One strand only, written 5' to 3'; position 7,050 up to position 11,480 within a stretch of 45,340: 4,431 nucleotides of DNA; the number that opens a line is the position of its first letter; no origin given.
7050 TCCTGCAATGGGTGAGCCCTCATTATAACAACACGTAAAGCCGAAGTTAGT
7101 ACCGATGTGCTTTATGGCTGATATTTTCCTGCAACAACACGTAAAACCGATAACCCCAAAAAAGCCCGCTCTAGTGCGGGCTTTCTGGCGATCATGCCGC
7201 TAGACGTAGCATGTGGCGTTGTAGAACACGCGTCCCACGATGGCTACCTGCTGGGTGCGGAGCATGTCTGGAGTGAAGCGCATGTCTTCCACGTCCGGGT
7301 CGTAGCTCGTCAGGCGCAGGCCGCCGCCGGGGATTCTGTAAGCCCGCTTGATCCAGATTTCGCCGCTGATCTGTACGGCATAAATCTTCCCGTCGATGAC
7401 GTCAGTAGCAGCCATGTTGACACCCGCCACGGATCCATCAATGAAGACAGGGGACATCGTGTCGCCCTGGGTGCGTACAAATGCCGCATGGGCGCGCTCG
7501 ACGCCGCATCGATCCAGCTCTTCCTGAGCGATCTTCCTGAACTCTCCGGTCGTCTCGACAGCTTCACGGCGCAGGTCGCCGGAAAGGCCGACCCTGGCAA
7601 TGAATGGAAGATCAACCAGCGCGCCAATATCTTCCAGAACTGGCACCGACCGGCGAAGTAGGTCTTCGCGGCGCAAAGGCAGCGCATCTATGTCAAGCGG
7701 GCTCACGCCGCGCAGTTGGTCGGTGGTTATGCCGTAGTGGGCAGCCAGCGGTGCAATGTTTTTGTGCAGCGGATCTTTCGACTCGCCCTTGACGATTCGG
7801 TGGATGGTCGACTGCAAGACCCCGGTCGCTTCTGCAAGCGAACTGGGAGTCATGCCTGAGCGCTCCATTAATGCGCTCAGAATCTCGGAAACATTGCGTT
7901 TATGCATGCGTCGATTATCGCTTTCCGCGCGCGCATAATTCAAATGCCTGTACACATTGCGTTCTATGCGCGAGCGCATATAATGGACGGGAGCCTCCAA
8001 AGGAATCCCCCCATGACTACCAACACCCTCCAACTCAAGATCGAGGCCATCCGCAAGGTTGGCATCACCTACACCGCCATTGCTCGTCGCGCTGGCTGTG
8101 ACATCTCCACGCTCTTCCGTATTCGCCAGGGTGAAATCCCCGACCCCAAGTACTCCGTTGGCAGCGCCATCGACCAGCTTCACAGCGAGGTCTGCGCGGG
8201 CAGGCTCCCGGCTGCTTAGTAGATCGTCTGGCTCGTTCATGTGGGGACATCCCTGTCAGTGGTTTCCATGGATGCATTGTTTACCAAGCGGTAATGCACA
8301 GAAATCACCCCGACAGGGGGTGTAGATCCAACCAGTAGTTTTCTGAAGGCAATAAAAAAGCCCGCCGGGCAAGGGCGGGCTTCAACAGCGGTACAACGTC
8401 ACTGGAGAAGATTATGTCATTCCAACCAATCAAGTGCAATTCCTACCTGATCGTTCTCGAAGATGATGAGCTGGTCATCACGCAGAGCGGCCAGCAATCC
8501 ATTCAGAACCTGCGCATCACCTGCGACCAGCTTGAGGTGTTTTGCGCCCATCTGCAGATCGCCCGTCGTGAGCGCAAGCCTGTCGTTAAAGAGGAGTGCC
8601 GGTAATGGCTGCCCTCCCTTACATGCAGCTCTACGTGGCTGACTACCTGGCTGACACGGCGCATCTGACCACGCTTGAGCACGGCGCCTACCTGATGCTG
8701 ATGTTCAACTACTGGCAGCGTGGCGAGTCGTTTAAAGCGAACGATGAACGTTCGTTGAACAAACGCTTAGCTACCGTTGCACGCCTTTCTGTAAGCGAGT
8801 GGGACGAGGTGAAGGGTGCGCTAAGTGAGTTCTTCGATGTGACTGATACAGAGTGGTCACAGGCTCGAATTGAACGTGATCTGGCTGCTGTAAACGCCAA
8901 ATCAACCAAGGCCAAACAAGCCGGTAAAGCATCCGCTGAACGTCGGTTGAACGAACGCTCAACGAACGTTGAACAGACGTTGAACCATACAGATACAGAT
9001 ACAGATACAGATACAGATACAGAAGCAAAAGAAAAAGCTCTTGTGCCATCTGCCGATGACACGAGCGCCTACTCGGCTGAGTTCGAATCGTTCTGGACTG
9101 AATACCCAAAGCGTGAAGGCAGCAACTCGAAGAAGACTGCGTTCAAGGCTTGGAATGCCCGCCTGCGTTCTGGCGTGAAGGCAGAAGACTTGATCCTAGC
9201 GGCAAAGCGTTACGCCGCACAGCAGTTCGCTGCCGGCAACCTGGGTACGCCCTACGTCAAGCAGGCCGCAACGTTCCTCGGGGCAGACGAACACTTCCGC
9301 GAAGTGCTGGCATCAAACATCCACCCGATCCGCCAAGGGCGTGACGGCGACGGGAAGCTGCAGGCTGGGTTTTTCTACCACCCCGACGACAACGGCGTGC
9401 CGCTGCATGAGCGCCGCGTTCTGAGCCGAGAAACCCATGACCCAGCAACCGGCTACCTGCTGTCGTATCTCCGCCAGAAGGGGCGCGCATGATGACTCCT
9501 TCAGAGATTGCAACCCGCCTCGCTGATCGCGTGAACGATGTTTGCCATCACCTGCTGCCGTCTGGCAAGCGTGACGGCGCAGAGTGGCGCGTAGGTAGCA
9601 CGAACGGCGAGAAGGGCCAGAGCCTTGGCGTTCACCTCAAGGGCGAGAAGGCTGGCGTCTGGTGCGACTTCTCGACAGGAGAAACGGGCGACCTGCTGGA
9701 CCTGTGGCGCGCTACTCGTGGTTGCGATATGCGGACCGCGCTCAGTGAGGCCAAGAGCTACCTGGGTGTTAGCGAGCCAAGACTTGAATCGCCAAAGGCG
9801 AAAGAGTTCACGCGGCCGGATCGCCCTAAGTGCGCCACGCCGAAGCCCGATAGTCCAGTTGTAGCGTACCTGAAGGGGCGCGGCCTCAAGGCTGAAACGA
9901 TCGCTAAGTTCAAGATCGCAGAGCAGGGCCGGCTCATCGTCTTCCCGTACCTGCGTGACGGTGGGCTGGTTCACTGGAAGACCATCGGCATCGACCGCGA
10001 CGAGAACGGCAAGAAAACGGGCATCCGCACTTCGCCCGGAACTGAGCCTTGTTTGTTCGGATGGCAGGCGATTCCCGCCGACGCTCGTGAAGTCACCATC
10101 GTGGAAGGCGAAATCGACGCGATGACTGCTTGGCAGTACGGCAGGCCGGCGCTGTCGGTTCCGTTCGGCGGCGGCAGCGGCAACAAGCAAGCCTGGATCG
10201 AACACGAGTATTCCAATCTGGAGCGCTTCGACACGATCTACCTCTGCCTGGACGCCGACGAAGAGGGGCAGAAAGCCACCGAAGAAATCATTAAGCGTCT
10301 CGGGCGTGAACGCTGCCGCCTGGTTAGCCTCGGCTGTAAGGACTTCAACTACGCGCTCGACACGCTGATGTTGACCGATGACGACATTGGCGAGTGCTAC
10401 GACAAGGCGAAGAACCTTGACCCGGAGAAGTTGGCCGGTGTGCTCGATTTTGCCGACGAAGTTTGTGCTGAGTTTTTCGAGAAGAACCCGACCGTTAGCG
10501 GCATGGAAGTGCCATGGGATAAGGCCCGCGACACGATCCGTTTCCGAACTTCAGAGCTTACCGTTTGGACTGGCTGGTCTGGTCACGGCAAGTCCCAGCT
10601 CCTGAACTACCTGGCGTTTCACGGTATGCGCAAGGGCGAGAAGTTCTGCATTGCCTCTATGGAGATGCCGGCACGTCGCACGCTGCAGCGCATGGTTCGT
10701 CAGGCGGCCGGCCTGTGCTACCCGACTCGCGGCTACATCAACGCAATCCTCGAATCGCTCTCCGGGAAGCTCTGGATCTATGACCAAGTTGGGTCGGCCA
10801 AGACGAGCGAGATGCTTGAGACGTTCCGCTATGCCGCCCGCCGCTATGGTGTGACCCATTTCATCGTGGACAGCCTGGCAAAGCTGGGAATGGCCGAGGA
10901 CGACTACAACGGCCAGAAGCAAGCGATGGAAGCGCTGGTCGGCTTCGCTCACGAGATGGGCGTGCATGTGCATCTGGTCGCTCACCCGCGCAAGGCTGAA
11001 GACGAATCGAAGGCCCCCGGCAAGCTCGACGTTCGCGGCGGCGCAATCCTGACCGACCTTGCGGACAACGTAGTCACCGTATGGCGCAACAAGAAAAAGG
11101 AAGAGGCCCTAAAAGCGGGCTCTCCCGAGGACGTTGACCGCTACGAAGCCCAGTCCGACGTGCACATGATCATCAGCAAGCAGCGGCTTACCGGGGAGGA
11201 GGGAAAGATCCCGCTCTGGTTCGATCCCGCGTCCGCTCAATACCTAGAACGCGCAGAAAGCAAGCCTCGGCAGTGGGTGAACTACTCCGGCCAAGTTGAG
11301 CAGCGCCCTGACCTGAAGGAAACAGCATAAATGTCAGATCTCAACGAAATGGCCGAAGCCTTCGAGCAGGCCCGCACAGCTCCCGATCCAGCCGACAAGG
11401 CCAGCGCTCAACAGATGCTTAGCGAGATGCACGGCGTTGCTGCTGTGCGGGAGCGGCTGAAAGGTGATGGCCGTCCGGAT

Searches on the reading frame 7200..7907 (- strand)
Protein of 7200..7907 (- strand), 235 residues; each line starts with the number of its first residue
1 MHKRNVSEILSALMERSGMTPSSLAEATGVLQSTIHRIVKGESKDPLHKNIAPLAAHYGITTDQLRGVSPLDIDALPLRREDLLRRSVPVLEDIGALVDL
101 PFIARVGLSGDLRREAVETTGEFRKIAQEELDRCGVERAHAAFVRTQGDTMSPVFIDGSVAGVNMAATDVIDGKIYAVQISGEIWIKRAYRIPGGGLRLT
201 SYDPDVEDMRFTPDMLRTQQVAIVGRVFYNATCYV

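Call 4: search_protein_families(library=pfam, proteins=[window:7200-7907:-], max_evalue=0.1)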
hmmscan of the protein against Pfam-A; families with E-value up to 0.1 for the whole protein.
window:7200-7907:- (235 aa): 13 families
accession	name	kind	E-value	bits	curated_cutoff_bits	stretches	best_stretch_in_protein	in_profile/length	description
PF00717.28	Peptidase_S24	-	1.2e-16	60.9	23.3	1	131-228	29-116/116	Peptidase S24-like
PF13560.12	HTH_31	-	1.7e-05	25.5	27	1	10-64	6-60/64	Helix-turn-helix domain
PF13443.12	HTH_26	-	3.2e-05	24.5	22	1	10-64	2-56/63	Cro/C1-type HTH DNA-binding domain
PF01381.28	HTH_3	-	0.00027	21.3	23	1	12-64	3-54/55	Helix-turn-helix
PF01022.26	HTH_5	-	0.00036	20.8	22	1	6-36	4-33/47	Bacterial regulatory protein, arsR family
PF13412.12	HTH_24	-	0.00063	19.7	21.9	1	8-40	7-39/48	Winged helix-turn-helix DNA-binding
PF25213.1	HVO_A0261_N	-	0.0014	19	35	1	8-40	15-46/86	HVO_A0261 N-terminal domain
PF09339.16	HTH_IclR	-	0.0019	18.4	22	1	8-39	7-39/52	IclR helix-turn-helix domain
PF12802.13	MarR_2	-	0.0036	17.9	27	1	7-40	8-42/61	MarR family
PF20432.4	Xre-like-HTH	-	0.0074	17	25.8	0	9-46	14-49/63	Antitoxin Xre-like helix-turn-helix domain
PF12840.13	HTH_20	-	0.012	16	27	1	8-37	8-37/51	Helix-turn-helix domain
PF13384.12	HTH_23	-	0.022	15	24.6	0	15-40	14-39/50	Homeodomain-like domain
PF13404.12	HTH_AsnC-type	-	0.039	14.2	27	0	8-37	7-36/42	AsnC-type helix-turn-helix domain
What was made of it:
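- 7200..7907 (-): cI-type repressor (235 aa), HTH + S24 domain. It has Thr (GDTM) at the catalytic-Ser position and Ser-Gly where LexA and lambda cI have Ala-Gly. Pfam PF00717 and HTH families (call 4).
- Checked: cI (HTH + Peptidase_S24) lies at 7907..7200 on the minus strand (call 4).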

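Call 5: search_protein_families(library=phrogs, proteins=[window:7200-7907:-], max_evalue=0.01)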
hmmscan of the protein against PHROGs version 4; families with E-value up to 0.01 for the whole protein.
window:7200-7907:- (235 aa): 16 families
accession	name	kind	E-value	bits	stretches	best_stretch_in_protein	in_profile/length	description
phrog_4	-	transcription regulation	9.3e-27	95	1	3-229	130-334/400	transcriptional repressor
phrog_6201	-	transcription regulation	1.7e-18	67.7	1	123-230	9-114/121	CI-like repressor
phrog_8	-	transcription regulation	1.7e-07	32.1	1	9-89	165-235/346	transcriptional regulator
phrog_6831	-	transcription regulation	6.2e-07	30.3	1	6-54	7-54/68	transcriptional regulator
phrog_2967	-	transcription regulation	2.5e-06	28.2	1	2-65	7-69/225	transcriptional regulator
phrog_4583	-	transcription regulation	5.2e-06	27.4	1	5-65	10-69/81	transcriptional repressor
phrog_6223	-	transcription regulation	1.8e-05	25.7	1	6-46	7-45/73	transcriptional repressor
phrog_7241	-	transcription regulation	2.8e-05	25.2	1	9-65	65-120/122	transcriptional regulator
phrog_811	-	DNA, RNA and nucleotide metabolism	4.2e-05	24.1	1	139-229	46-130/140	UmuD-like protein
phrog_2439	-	transcription regulation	0.0004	20.4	1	7-63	9-64/367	transcriptional regulator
phrog_1373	-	transcription regulation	0.00083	20.4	1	7-44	65-102/166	transcriptional regulator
phrog_5823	-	transcription regulation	0.001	19.3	1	10-72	11-73/404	transcriptional regulator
phrog_3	-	transcription regulation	0.0017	19.2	1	1-63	84-143/430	transcriptional repressor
phrog_2328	-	transcription regulation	0.0027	18.5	1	10-60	20-69/128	transcriptional repressor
phrog_1381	-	moron, auxiliary metabolic gene and host takeover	0.0081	16.5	0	5-43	12-51/264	plasmid antitoxin with HTH domain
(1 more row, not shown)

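Call 17: search_dna_similar(query=window:7200-7907:-, collection=phages, mode=protein, max_rows=25)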
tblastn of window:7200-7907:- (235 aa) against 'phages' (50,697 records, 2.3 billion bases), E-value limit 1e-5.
Records with a match: 218; places in all: 219; records where one place covers at least 80% of the query: 111.
Best place of each record, by identity: <60% 218.
By first word of the organism name: Pseudomonas 104; Acinetobacter 19; Staphylococcus 14; Stx1a-converting 12; Moraxella 12; Burkholderia 8; Escherichia 8; Klebsiella 7; Enterobacteria 5; Salmonella 4; and 17 more.
By host as written in the record: Pseudomonas aeruginosa 49; - 36; Moraxella catarrhalis 12; Pseudomonas aeruginosa PA14 7; Staphylococcus aureus 6; Escherichia coli 5; Pseudomonas sp. 4; Pseudomonas aeruginosa ST773 (NDM-1-producing) 4; and 62 more.
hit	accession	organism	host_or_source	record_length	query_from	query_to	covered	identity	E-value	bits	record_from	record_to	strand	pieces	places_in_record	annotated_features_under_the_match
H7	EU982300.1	Pseudomonas phage DVM-2008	Pseudomonas fluorescens Q8r1-96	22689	1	229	97%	34.2%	3e-32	129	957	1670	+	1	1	prtR: PrtR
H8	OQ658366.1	Pseudomonas phage sp.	Pseudomonas aeruginosa PACL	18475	10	232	95%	31.1%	8e-25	107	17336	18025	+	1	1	general stress protein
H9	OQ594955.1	Pseudomonas phage vB_Pae_LESphi2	Pseudomonas aeruginosa LESB58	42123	1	229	97%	29.7%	5e-19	91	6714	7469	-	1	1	transcriptional repressor CI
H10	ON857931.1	Pseudomonas phage vB_PaeP_FBPa19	Pseudomonas sp.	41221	3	232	98%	29.4%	6e-20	94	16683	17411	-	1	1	repressor protein cI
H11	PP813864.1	Pseudomonas phage vB_PaeP_FBPa42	Pseudomonas sp.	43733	3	232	98%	29.4%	6e-20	94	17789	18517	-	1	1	repressor protein cI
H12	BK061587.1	Pseudomonas phage vB_PaeS-D14L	Pseudomonas aeruginosa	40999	20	234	91%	31.0%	7e-23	102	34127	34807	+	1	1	putative Cro/CI transcriptional regulator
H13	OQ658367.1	Pseudomonas phage sp.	Pseudomonas aeruginosa PACL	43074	20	234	91%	31.0%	7e-23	102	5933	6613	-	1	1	putative Cro/CI transcriptional regulator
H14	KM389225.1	Pseudomonas phage F_MX1987sp/MX560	-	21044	20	234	91%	31.0%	1e-22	101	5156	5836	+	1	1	record has no annotation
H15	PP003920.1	Pseudomonas phage vB_Pae_U8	Pseudomonas aeruginosa ST773 ...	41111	20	234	91%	31.0%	1e-22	101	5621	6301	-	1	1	CI-like repressor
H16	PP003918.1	Pseudomonas phage vB_Pae_U6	Pseudomonas aeruginosa ST773 ...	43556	20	234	91%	31.0%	1e-22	101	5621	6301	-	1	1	transcriptional regulator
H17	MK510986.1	Pseudomonas phage vB_Pae_BR213a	Pseudomonas aeruginosa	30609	1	229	97%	29.1%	4e-19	91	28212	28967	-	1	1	hypothetical protein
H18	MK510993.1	Pseudomonas phage vB_Pae_BR201a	Pseudomonas aeruginosa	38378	1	229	97%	29.1%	4e-19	91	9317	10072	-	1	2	hypothetical protein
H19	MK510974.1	Pseudomonas phage vB_Pae_CF140a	Pseudomonas aeruginosa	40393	1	229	97%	29.1%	4e-19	91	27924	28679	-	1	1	hypothetical protein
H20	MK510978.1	Pseudomonas phage vB_Pae_CF208a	Pseudomonas aeruginosa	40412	1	229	97%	29.1%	4e-19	91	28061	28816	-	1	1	hypothetical protein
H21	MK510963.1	Pseudomonas phage vB_Pae_CF24b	Pseudomonas aeruginosa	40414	1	229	97%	29.1%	4e-19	91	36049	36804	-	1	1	hypothetical protein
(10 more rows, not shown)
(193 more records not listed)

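Call 38: search_solved_structures(query=window:7200-7907:-, max_evalue=0.01, show_alignments=3)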
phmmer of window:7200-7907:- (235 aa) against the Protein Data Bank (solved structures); distinct sequences matched with E-value up to 0.01: 0.

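Call 90: search_protein_families(library=ncbifam, proteins=[window:7200-7907:-], max_evalue=0.01)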
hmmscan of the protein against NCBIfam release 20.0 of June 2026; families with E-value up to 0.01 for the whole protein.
window:7200-7907:- (235 aa): 2 families
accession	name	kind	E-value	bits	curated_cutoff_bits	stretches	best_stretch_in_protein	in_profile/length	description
TIGR00498.1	lexA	equivalog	0.0035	17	110.95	1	129-227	102-195/203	transcriptional repressor LexA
TIGR03879.1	near_KaiC_dom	domain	0.0081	16.6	65.1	0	12-45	29-62/91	probable regulatory domain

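Call 103: find_related_loci(query=A11, collection=viral_contigs, flank=4000)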
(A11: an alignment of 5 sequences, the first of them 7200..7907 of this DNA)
Query A11 (235 aa) in viral_contigs; peptide patterns used: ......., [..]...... (x = any residue, [..] = any of these).
59 stretches matched a pattern; 1 encode a relative of the query (tblastn E <= 1e-3); 1 distinct loci.
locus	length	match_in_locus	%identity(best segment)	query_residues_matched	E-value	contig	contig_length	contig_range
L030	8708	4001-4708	70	1-235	2e-111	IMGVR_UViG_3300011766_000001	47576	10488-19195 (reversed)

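Call 104: find_homologous_proteins(query=window:7200-7907:-, max_evalue=1e-10)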
Query window:7200-7907:- (235 aa): 10 proteins with E <= 1e-10 among 1291 candidates.
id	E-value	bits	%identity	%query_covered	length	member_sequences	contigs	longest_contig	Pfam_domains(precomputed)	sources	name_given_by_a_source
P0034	3.5e-149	512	100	100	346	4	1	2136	PF00717.29,PF13560.13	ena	-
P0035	7.0e-131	453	86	100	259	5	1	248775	PF00717.29,PF01381.29,PF13560.13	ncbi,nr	ncbi:MAG: hypothetical protein CML01_11435 [Pseudomonas sp.]|nr:hypothetical protein [Pseudomonas sp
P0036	2.8e-110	385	73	100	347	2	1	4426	PF00717.29,PF01381.29,PF13560.13,PF13443.13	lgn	-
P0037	1.1e-108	380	73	100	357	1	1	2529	PF00717.29,PF01381.29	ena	-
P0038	1.1e-106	373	72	100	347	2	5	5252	PF00717.29,PF01381.29,PF13443.13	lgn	-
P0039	2.9e-106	372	71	100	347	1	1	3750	PF00717.29,PF01381.29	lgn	-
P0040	3.5e-102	359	71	100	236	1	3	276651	PF00717.29,PF01381.29,PF13560.13,PF13443.13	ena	-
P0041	1.2e-101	357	70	100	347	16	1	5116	PF00717.29,PF13560.13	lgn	-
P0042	2.9e-101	356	70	100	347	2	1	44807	PF00717.29,PF13560.13,PF13443.13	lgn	-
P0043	3.8e-98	345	65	100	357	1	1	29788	PF00717.29,PF01381.29,PF13560.13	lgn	-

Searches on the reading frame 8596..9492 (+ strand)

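Call 4: search_protein_families(library=pfam, proteins=[window:8596-9492:+], max_evalue=0.1)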
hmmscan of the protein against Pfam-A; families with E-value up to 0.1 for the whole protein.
window:8596-9492:+ (298 aa): 2 families
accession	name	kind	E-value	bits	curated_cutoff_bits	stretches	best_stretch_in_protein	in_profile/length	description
PF07120.17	DUF1376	-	2.4e-21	76.3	30.1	1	8-96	1-85/86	Protein of unknown function (DUF1376)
PF17107.11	SesA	-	0.074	13.6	26.3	0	118-200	31-112/122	N-terminal domain on NACHT_NTPase and P-loop NTPases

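Call 5: search_protein_families(library=phrogs, proteins=[window:8596-9492:+], max_evalue=0.01)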
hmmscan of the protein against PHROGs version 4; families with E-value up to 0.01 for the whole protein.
window:8596-9492:+ (298 aa): 19 families
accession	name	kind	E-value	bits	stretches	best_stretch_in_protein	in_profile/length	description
phrog_9327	-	DNA, RNA and nucleotide metabolism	9.7e-47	160.9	1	5-287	2-275/276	primosomal protein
phrog_6451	-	DNA, RNA and nucleotide metabolism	7.4e-40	138.4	1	7-197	1-183/272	primosomal protein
phrog_21472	-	unknown function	7e-34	118.8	1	4-176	1-166/299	-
phrog_3992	-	DNA, RNA and nucleotide metabolism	1.4e-33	117.9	1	4-144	2-130/345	primosomal protein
phrog_12767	-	unknown function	2.2e-27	97.3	1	7-150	1-140/324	-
phrog_26426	-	DNA, RNA and nucleotide metabolism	9.6e-26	91.8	1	138-237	121-218/272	replication protein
phrog_1701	-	DNA, RNA and nucleotide metabolism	4.8e-23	83.4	1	40-244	92-302/323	DnaD-like helicase loader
phrog_270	-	DNA, RNA and nucleotide metabolism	7.5e-22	79.2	1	122-241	142-254/383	replication initiation protein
phrog_18526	-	unknown function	5.2e-20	73.1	1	149-236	35-126/157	-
phrog_3729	-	DNA, RNA and nucleotide metabolism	5e-19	69.7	1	158-236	247-325/356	replication initiation protein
phrog_16167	-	DNA, RNA and nucleotide metabolism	9e-15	56.2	1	121-237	150-265/315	replication initiation protein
phrog_4118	-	DNA, RNA and nucleotide metabolism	2.6e-13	51.1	1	9-139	3-129/315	primosomal protein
phrog_16304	-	unknown function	4.5e-11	44.1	1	84-241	62-219/244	-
phrog_24353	-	unknown function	3.7e-10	40.6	1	9-138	9-136/294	-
phrog_23060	-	unknown function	1.3e-09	39.4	1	203-239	5-41/76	-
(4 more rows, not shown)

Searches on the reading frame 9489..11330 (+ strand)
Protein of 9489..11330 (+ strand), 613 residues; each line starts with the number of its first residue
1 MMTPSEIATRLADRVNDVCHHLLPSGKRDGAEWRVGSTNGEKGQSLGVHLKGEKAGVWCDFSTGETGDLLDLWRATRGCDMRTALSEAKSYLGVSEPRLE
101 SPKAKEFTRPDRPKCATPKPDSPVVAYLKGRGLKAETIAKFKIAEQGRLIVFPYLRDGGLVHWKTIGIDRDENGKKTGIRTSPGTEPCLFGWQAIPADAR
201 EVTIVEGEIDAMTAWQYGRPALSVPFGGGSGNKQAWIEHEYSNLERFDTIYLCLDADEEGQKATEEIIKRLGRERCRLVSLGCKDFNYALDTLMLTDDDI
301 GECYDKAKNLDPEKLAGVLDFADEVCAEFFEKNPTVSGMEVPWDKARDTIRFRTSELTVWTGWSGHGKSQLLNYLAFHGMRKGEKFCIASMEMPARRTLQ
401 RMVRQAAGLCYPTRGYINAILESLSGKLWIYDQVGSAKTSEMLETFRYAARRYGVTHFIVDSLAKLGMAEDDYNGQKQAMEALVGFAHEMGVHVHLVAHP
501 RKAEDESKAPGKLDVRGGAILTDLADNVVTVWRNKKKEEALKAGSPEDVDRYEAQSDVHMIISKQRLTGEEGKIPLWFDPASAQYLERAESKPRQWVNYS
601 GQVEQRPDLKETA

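Call 96: search_protein_families(library=pfam, proteins=[window:9489-11330:+], max_evalue=0.001)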
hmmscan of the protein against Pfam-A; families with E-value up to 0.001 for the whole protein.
window:9489-11330:+ (613 aa): 7 families
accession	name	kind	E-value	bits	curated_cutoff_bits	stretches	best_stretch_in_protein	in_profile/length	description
PF13155.12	Toprim_2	-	1.8e-11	44.7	22.1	1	204-288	2-86/88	Toprim-like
PF03796.21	DnaB_C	-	5.2e-11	42.9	27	1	352-585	16-253/255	DnaB-like helicase C terminal domain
PF13481.12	AAA_25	-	4.9e-10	39.8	27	1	355-504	33-194/195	AAA domain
PF13662.12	Toprim_4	-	1.2e-06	29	25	1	201-274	2-77/85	Toprim domain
PF06745.19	ATPase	-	3e-06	27.2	26.6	1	352-508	16-172/231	KaiC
PF01751.28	Toprim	-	2.5e-05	24.8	23.1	1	202-272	2-81/96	Toprim domain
PF13604.12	AAA_30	-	0.00053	20.2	27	0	355-454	18-117/191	AAA domain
